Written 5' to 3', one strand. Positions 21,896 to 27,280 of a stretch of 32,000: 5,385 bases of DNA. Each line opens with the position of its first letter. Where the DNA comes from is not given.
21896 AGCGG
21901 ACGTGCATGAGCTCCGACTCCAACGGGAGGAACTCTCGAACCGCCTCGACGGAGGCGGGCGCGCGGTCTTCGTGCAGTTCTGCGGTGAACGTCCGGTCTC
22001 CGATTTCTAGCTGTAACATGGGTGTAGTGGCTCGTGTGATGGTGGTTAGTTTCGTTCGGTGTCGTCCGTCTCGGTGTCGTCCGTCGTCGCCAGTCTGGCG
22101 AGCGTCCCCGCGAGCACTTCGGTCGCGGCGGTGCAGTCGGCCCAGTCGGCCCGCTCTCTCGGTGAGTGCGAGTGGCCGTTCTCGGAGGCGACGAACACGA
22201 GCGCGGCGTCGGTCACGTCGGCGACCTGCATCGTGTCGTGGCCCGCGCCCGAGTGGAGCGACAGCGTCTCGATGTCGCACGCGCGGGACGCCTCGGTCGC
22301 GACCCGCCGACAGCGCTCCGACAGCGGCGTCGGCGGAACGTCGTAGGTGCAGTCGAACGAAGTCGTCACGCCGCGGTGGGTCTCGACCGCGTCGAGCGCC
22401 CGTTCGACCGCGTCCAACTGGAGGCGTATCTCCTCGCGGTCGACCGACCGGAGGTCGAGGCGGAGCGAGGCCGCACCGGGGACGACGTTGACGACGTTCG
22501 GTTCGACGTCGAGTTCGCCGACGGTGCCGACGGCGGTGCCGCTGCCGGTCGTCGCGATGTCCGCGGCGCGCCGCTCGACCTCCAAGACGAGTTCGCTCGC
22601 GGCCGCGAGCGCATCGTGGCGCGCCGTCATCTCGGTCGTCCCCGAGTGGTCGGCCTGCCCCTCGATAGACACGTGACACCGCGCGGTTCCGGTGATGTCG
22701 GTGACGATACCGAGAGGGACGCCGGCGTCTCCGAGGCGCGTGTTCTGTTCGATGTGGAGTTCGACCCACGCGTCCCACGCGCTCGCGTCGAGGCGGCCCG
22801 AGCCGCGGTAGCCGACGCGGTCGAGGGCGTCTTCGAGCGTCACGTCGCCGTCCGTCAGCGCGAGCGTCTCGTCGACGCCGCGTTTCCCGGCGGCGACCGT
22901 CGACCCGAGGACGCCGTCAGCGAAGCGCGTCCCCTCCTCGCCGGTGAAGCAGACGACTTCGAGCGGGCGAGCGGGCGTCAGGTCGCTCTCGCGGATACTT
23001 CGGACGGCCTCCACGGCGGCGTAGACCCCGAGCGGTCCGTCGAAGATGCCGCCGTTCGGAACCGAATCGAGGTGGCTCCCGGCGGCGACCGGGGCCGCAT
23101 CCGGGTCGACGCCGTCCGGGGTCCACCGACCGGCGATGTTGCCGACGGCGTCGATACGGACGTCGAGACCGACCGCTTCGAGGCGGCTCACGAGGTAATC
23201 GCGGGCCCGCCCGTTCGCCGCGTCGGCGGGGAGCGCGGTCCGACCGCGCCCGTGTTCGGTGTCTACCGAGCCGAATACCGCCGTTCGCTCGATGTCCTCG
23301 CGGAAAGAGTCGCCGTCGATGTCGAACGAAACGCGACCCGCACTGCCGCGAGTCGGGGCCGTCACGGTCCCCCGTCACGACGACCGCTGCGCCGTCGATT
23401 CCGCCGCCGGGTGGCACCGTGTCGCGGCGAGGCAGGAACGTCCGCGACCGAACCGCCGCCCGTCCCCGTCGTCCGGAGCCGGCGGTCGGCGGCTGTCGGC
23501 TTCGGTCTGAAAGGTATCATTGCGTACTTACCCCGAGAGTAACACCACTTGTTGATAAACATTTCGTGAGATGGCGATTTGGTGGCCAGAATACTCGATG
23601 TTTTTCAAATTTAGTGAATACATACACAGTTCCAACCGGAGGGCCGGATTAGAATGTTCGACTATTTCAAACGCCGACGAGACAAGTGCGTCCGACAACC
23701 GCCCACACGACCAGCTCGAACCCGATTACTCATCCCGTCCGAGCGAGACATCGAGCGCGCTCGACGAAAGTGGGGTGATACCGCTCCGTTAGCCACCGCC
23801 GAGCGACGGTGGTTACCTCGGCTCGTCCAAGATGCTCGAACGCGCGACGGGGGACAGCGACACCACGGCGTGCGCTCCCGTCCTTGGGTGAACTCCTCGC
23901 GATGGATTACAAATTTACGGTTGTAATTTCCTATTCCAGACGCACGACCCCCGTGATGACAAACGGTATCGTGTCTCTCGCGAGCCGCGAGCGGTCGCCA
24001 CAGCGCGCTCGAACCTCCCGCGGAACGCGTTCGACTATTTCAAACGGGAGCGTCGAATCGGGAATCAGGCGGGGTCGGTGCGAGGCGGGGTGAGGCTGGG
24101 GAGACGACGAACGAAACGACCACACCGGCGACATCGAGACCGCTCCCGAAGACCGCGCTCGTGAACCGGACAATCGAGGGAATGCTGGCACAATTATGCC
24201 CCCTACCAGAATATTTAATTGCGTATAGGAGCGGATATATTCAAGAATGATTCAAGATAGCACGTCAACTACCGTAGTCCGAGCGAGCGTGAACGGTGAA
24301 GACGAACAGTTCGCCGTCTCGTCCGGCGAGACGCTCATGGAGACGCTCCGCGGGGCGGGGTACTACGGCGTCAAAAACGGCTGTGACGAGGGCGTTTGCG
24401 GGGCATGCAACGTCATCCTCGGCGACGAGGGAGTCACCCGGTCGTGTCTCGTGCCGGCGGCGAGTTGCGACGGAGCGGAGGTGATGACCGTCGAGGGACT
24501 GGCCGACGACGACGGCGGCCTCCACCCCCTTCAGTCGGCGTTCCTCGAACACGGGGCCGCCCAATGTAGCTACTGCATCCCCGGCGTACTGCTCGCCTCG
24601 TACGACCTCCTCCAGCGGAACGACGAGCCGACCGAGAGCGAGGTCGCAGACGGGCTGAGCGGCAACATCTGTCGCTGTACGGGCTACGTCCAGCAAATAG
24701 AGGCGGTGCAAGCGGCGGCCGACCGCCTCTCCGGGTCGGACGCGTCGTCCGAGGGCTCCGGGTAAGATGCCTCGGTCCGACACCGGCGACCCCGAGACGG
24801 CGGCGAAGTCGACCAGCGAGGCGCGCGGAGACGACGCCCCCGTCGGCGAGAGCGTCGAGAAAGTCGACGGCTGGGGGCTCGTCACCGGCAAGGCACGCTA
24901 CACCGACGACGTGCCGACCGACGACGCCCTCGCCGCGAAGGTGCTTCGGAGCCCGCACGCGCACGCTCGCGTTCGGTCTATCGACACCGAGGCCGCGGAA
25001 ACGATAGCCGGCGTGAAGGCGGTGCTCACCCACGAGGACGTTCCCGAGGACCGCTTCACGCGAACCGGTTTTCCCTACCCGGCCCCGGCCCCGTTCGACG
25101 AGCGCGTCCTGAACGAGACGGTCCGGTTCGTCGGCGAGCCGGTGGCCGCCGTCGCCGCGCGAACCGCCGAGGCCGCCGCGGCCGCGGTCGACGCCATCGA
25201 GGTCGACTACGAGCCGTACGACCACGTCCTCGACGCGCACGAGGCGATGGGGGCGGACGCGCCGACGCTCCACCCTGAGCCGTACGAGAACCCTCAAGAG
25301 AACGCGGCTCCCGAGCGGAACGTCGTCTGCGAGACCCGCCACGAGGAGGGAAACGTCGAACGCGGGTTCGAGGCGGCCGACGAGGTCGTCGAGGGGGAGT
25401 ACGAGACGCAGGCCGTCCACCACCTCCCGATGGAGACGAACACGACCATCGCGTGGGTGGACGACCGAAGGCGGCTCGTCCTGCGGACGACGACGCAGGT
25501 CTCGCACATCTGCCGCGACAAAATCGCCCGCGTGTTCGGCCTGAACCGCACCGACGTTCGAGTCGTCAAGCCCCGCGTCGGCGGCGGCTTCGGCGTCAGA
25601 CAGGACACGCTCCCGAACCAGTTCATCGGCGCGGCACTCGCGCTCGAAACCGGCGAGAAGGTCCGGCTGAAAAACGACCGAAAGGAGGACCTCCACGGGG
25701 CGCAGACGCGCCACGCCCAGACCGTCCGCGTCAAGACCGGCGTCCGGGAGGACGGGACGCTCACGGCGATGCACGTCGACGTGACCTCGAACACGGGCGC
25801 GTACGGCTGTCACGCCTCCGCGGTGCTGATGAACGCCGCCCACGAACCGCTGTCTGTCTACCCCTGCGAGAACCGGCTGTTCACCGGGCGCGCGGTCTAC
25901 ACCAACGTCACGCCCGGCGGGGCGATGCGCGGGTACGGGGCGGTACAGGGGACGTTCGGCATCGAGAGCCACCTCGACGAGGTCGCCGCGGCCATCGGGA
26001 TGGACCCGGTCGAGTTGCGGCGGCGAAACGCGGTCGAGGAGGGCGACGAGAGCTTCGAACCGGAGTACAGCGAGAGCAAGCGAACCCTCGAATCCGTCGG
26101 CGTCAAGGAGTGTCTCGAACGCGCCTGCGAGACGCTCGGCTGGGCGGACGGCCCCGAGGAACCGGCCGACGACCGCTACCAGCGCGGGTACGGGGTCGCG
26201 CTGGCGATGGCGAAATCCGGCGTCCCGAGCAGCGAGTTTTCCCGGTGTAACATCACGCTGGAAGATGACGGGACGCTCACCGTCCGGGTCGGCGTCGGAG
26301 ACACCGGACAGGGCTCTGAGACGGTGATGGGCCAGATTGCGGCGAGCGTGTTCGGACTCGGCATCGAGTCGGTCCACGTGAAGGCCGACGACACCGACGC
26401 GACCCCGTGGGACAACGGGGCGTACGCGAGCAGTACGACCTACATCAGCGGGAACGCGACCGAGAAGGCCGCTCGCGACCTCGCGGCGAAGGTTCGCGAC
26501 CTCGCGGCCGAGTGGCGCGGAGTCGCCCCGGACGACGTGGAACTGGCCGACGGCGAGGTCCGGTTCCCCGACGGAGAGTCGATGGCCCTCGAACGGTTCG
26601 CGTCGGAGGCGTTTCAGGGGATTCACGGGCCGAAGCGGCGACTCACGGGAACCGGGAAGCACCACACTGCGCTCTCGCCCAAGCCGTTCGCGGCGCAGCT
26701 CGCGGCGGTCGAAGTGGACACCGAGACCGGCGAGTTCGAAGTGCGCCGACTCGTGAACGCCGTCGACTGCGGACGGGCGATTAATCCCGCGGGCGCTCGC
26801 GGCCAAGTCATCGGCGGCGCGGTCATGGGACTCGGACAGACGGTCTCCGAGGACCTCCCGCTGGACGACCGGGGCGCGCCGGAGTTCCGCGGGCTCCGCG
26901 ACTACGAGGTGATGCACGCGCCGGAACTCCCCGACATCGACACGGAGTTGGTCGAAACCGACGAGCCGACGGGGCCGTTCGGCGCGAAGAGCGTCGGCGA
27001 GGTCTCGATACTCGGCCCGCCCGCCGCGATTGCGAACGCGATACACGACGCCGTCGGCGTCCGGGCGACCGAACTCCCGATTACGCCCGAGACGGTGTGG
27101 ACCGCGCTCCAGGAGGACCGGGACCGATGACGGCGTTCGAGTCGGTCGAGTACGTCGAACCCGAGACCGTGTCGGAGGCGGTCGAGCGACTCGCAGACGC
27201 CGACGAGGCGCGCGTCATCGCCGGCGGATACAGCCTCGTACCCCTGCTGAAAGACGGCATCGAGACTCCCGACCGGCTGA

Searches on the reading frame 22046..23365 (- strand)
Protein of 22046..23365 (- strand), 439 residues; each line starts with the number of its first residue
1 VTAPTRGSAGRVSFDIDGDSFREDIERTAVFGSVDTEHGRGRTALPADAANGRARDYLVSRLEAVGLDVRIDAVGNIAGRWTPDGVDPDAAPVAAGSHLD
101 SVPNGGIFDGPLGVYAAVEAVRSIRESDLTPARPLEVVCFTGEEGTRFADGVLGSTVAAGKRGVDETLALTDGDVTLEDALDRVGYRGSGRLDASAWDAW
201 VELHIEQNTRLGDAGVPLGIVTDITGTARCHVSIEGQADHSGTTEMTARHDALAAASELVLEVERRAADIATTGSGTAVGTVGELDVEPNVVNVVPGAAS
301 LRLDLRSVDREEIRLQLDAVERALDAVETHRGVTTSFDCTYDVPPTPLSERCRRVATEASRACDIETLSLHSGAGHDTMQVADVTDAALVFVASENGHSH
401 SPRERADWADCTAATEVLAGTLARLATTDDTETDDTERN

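Call 5: search_protein_families(library=pfam, proteins=[window:22046-23365:-], max_evalue=0.01)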
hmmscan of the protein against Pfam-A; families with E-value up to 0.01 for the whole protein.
window:22046-23365:- (439 aa): 3 families
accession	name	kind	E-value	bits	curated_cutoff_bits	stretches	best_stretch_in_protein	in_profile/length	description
PF01546.33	Peptidase_M20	-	1.5e-17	64.7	24.6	1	96-423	3-205/206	Peptidase family M20/M25/M40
PF04389.22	Peptidase_M28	-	3.1e-08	34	21.3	1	76-159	1-77/193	Peptidase family M28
PF07687.19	M20_dimer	-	1.1e-05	25.7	21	1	226-326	5-101/107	Peptidase dimerisation domain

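Call 6: search_protein_families(library=ncbifam, proteins=[window:22046-23365:-], max_evalue=0.001)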
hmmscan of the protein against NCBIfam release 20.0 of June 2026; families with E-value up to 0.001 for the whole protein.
window:22046-23365:- (439 aa): 20 families
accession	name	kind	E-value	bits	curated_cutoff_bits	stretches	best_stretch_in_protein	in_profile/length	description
NF006771.0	PRK09290.1-5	subfamily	7.7e-111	370.5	399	1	16-427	4-411/413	allantoate amidohydrolase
TIGR01879.1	hydantase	subfamily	5e-103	345.1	204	1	23-423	5-399/401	hydantoinase/carbamoylase family amidase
NF058540.1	Ncarbamyl_ErtE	equivalog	1.8e-99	333.2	520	1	13-426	5-415/418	N-carbamyl-l-glutamate amidohydrolase ErtE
NF006775.0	PRK09290.2-5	equivalog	1.2e-88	297.6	479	1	53-428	43-416/419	allantoate amidohydrolase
NF006769.0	PRK09290.1-3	subfamily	3.9e-87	292.6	452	1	13-427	7-413/417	allantoate amidohydrolase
NF009529.0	PRK12893.1-2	equivalog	1.2e-83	281.2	508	1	15-427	6-409/411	Zn-dependent hydrolase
NF006772.0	PRK09290.2-1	subfamily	6.8e-81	272.3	424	1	16-431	12-421/430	allantoate amidohydrolase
NF009531.0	PRK12893.1-5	equivalog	4.1e-80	269.3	486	1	15-431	6-417/421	Zn-dependent hydrolase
NF009527.0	PRK12891.1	subfamily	5.4e-79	266.2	461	1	15-426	7-421/426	Zn-dependent hydrolase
NF006768.0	PRK09290.1-1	equivalog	1.9e-74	251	532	1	38-427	23-409/411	allantoate deiminase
NF006770.0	PRK09290.1-4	equivalog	1.2e-72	244.8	372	1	30-427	14-402/403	allantoate amidohydrolase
NF009530.0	PRK12893.1-4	subfamily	1.6e-66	225.2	551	1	15-424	6-407/423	Zn-dependent hydrolase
NF010373.0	PRK13799.1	equivalog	9.8e-66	222.4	1087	1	53-427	215-588/591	unknown domain/N-carbamoyl-L-amino acid hydrolase fusion protein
NF006773.0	PRK09290.2-2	equivalog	2.2e-65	221.2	584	1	54-423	47-414/419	allantoate amidohydrolase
TIGR03176.1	AllC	equivalog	2.7e-64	217.4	597.75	1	20-426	4-403/406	allantoate deiminase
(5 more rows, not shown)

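Call 85: search_solved_structures(query=window:22046-23365:-, max_evalue=1e-20, show_alignments=0)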
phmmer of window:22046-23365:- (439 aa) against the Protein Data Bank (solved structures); distinct sequences matched with E-value up to 1e-20: 18.
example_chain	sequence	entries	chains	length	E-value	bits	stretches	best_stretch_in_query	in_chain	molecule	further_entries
3n5f_A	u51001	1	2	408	6.5e-74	252.6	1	27-426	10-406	N-carbamoyl-L-amino acid hydrolase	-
4pxe_A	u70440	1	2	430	3.8e-60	207.2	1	51-426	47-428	Ureidoglycolate hydrolase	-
4pxb_A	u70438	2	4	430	2.6e-59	204.5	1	51-426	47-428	Ureidoglycolate hydrolase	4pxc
5tp4_A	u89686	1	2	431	4.1e-58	200.5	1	16-425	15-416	Amidase, hydantoinase/carbamoylase family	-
4wjb_A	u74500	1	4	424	1.8e-55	191.8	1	16-420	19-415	Putative amidohydrolase/peptidase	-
5thw_A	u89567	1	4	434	9.5e-52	179.6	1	14-413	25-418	Deacylase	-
5i4m_A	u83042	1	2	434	1.7e-50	175.4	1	11-419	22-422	Amidase, hydantoinase/carbamoylase family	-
8c46_A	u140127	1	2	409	2.9e-48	168.1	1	19-418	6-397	N-carbamoyl-beta-alanine amidohydrolase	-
1z2l_A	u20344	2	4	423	5.7e-48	167.1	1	21-426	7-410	Allantoate amidohydrolase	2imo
4pxd_A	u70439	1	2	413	5.1e-47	164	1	21-426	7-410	Allantoate amidohydrolase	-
8apz_A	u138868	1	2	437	4.6e-46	160.8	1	38-418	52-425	N-carbamoyl-L-amino-acid hydrolase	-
8aq0_A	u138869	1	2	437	9.2e-46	159.8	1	38-418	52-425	N-carbamoyl-L-amino-acid hydrolase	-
1r3n_A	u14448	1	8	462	1.7e-43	152.4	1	36-406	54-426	beta-alanine synthase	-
1r43_A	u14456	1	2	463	1.7e-43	152.4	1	36-406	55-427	beta-alanine synthase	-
2v8g_A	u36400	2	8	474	1.8e-43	152.3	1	36-406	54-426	BETA-ALANINE SYNTHASE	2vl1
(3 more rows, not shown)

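Call 86: search_solved_structures(query=window:22046-23365:-, max_evalue=1e-55, show_alignments=2)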
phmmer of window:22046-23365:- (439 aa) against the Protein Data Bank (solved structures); distinct sequences matched with E-value up to 1e-55: 4.
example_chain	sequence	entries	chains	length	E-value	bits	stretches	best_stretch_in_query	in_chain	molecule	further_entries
3n5f_A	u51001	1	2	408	6.5e-74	252.6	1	27-426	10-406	N-carbamoyl-L-amino acid hydrolase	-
4pxe_A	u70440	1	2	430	3.8e-60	207.2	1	51-426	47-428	Ureidoglycolate hydrolase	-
4pxb_A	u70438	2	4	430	2.6e-59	204.5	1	51-426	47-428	Ureidoglycolate hydrolase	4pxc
5tp4_A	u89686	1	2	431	4.1e-58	200.5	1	16-425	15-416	Amidase, hydantoinase/carbamoylase family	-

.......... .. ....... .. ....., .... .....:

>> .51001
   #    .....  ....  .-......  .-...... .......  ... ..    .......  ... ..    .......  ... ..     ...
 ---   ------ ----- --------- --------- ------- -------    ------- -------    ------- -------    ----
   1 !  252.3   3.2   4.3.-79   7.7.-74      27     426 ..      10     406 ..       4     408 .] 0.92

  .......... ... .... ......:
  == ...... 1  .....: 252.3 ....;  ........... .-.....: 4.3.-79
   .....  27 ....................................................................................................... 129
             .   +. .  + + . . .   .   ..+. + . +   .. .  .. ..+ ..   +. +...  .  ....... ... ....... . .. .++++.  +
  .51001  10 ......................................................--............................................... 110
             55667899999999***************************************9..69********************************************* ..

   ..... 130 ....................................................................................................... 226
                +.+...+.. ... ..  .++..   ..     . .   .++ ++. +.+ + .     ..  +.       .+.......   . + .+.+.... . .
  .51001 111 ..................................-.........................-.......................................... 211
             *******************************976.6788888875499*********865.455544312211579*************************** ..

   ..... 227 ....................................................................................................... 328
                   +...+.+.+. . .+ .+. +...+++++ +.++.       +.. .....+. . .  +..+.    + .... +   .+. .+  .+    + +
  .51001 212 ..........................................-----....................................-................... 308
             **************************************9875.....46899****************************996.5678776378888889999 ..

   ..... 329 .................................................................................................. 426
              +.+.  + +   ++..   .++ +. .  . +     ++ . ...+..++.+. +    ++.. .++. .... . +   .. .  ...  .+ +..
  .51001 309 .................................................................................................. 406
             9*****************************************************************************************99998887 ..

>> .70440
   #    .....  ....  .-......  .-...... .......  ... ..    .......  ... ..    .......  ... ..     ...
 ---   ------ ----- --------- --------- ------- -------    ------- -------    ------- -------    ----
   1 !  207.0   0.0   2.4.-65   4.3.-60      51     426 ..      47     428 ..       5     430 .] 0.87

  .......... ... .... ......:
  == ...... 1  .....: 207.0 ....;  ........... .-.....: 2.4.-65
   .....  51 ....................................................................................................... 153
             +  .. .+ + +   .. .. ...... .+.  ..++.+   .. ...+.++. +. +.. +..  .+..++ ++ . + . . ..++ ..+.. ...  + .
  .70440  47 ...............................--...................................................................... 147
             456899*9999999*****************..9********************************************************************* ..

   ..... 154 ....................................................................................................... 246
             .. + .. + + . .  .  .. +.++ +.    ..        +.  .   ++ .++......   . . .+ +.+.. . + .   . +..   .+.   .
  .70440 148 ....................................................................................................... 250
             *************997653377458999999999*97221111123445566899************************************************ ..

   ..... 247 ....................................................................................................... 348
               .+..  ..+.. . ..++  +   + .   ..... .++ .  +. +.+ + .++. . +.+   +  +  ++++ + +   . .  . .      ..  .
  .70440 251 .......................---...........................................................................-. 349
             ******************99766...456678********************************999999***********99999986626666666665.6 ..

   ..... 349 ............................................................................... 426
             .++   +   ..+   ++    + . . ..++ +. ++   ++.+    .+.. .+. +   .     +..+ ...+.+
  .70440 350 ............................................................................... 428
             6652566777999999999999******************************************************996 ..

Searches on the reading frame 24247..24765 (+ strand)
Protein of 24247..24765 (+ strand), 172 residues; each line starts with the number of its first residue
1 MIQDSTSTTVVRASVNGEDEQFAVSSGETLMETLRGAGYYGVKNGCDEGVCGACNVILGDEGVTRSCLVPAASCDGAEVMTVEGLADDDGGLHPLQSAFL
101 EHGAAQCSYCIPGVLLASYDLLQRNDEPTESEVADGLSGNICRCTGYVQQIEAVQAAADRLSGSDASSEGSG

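Call 5: search_protein_families(library=pfam, proteins=[window:24247-24765:+], max_evalue=0.01)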
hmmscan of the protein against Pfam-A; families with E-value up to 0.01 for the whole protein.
window:24247-24765:+ (172 aa): 3 families
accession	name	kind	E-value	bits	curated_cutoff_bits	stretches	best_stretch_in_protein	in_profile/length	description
PF01799.25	Fer2_2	-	2.6e-29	101.6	30.3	1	81-155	1-75/75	[2Fe-2S] binding domain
PF00111.32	Fer2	-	3.2e-07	30.6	21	1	15-66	3-54/77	2Fe-2S iron-sulfur cluster binding domain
PF13510.11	Fer2_4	-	0.0012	19.3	22.8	1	18-81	9-79/82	2Fe-2S iron-sulfur cluster binding domain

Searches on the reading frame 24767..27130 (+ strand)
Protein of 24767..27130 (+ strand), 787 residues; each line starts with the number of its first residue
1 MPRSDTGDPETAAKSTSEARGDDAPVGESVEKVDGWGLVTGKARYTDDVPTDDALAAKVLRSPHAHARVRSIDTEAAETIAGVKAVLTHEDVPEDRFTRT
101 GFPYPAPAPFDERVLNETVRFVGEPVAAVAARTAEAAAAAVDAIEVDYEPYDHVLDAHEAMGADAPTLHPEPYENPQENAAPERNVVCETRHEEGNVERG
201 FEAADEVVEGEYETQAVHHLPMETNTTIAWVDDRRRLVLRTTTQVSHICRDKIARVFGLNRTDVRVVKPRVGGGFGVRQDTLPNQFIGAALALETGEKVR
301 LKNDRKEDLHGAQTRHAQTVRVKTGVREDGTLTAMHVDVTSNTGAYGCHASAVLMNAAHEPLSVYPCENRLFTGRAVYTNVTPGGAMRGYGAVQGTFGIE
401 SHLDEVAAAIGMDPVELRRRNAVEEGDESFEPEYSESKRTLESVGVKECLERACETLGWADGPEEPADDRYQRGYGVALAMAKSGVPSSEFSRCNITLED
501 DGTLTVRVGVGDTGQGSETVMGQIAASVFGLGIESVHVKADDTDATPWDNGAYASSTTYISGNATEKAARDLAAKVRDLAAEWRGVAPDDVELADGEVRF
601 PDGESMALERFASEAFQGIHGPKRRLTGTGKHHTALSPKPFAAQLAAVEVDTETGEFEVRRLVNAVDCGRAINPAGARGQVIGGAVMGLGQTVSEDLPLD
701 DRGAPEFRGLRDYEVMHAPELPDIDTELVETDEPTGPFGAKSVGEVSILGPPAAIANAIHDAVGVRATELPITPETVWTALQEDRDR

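Call 5: search_protein_families(library=pfam, proteins=[window:24767-27130:+], max_evalue=0.01)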
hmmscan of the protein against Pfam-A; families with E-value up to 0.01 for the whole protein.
window:24767-27130:+ (787 aa): 3 families
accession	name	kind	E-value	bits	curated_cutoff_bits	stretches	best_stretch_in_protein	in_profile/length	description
PF02738.23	MoCoBD_1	-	5.6e-78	261.9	27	1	185-422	8-244/244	Molybdopterin cofactor-binding domain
PF20256.3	MoCoBD_2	-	1e-69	235.7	27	1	453-722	2-283/283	Molybdopterin cofactor-binding domain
PF01315.27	Ald_Xan_dh_C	-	3.2e-29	101.9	31.3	1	40-150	1-108/110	Aldehyde oxidase and xanthine dehydrogenase, a/b hammerhead domain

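Call 6: search_protein_families(library=ncbifam, proteins=[window:24767-27130:+], max_evalue=0.001)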
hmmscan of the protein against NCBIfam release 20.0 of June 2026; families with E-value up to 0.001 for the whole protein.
window:24767-27130:+ (787 aa): 13 families
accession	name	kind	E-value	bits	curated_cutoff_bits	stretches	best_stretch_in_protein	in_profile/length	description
NF043082.1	XdhA_XDHase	equivalog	2.4e-192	641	780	1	26-783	1-754/758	xanthine dehydrogenase subunit XdhA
NF007426.0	PRK09970.1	equivalog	3.6e-185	617.2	916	1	26-783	6-757/761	xanthine dehydrogenase molybdenum-binding subunit XdhA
TIGR03194.1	4hydrxCoA_A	equivalog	5.3e-165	550.9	994.55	1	31-781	2-746/746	4-hydroxybenzoyl-CoA reductase subunit alpha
TIGR03313.1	Se_sel_red_Mo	hypoth_equivalog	8.5e-155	516.9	1101.9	2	180-782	347-950/951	molybdopterin-dependent oxidoreductase Mo/Fe-S-binding subunit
NF041018.1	glyceraldDH_alpha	equivalog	1.7e-123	413.6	790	1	26-778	3-741/741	glyceraldehyde dehydrogenase subunit alpha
TIGR03196.1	pucD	equivalog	1.3e-117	394.2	783.65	1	27-778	4-755/763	xanthine dehydrogenase subunit D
NF040766.1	CODH_aero_grp5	exception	1.8e-110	370.4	950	2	26-605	5-582/785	aerobic carbon-monoxide dehydrogenase large subunit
NF045668.1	pterin_aldehy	equivalog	2.5e-103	346.8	1100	1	22-782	171-905/905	molybdopterin-dependent aldehyde oxidoreductase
TIGR03311.1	Se_dep_XDH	equivalog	4.2e-103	346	830.45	2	24-577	160-679/848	selenium-dependent xanthine dehydrogenase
NF041671.1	peri_hyde_PaoC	equivalog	7.8e-100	335.3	1180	1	26-781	18-731/735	aldehyde oxidoreductase molybdenum-binding subunit PaoC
TIGR02416.1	CO_dehy_Mo_lg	equivalog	1.4e-91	307.8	991.15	1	39-779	6-769/770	aerobic carbon-monoxide dehydrogenase large subunit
TIGR02965.1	xanthine_xdhB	equivalog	3e-79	267.1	849.5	1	39-782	14-755/758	xanthine dehydrogenase molybdopterin binding subunit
TIGR02969.1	mam_aldehyde_ox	subfamily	3.9e-45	153.8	1912.3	1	22-765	572-1281/1330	aldehyde oxidase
